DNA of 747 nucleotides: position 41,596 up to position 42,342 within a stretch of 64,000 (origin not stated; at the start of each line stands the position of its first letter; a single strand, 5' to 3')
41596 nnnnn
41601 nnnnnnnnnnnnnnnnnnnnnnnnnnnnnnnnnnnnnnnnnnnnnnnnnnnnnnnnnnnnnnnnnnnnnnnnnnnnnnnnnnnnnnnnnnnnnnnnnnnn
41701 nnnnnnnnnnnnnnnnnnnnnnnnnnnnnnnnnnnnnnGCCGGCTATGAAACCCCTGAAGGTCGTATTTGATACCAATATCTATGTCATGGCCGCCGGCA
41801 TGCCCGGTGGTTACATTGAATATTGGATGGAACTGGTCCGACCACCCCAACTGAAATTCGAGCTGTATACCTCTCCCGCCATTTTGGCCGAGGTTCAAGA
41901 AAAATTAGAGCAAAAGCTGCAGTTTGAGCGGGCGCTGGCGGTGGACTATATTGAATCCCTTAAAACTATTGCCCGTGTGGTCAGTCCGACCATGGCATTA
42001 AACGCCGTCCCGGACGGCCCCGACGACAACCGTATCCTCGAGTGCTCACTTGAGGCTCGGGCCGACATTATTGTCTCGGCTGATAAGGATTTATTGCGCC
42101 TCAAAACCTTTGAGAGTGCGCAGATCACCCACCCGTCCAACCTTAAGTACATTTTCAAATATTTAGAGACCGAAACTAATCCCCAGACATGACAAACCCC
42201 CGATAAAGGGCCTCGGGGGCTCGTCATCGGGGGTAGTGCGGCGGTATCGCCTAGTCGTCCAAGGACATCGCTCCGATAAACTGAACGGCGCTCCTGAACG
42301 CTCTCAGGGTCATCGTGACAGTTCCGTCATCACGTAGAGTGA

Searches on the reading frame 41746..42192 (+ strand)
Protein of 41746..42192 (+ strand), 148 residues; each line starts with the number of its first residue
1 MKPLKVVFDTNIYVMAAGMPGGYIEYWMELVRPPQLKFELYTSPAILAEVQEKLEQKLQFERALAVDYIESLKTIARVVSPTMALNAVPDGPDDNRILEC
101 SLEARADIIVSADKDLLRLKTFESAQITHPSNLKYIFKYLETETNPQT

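Call 18: search_protein_families(library=pfam, proteins=[window:41746-42192:+], max_evalue=0.001)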
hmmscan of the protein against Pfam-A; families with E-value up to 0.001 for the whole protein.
window:41746-42192:+ (148 aa): 1 family
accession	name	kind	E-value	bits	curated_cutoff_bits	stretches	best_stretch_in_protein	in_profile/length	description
PF13470.12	PIN_3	-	9.5e-13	49.4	27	1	5-115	1-115/115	PIN domain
